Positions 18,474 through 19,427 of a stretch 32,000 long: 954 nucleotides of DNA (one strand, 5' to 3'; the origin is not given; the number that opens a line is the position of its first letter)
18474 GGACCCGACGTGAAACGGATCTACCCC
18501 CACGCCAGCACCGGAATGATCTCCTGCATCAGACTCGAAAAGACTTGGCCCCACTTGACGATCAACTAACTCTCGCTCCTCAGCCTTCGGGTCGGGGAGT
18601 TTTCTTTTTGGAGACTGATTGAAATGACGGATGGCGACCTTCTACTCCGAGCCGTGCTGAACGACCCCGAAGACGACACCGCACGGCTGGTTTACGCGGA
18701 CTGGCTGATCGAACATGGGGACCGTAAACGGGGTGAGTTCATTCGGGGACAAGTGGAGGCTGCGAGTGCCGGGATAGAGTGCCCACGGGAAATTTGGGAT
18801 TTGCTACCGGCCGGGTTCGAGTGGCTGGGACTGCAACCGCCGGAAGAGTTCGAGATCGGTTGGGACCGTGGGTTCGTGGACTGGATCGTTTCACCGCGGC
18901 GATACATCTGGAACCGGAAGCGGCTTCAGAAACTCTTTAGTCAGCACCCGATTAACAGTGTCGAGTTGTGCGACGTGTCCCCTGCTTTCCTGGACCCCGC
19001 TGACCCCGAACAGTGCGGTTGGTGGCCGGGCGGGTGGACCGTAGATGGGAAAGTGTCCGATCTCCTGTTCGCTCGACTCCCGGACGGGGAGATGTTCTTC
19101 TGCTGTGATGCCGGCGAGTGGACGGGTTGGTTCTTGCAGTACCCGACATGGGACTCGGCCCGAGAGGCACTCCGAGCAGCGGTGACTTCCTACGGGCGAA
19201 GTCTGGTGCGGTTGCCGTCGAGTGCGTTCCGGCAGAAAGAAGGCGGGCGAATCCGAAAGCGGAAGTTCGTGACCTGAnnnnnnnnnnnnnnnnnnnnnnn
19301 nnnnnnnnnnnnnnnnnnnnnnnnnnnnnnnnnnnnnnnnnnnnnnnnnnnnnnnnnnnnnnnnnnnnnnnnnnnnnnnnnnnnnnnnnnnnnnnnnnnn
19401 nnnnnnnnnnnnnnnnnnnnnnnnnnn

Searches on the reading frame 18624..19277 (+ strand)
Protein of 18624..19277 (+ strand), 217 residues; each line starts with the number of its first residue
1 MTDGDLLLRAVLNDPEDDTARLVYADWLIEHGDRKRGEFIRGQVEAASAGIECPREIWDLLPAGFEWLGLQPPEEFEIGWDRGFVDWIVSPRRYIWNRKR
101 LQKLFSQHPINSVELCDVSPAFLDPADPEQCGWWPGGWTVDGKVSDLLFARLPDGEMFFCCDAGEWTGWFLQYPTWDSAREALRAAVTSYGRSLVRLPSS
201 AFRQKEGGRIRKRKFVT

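Call 12: search_protein_families(library=pfam, proteins=[window:18624-19277:+], max_evalue=0.01)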
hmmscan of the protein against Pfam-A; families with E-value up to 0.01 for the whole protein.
window:18624-19277:+ (217 aa): 0 families

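Call 15: search_protein_families(library=phrogs, proteins=[window:18624-19277:+], max_evalue=0.01)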
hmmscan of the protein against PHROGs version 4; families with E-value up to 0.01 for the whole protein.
window:18624-19277:+ (217 aa): 1 family
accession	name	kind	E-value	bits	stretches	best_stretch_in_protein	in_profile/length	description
phrog_18306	-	unknown function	4e-05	24.5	1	3-41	5-43/242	-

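Call 32: search_protein_families(library=ncbifam, proteins=[window:18624-19277:+], max_evalue=0.01)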
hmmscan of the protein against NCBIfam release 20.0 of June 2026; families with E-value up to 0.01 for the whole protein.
window:18624-19277:+ (217 aa): 1 family
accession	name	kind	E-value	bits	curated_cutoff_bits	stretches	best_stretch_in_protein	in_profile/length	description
TIGR02996.1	rpt_mate_G_obs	domain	1.3e-21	76.1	29.05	1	5-47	3-45/45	TIGR02996 domain-containing protein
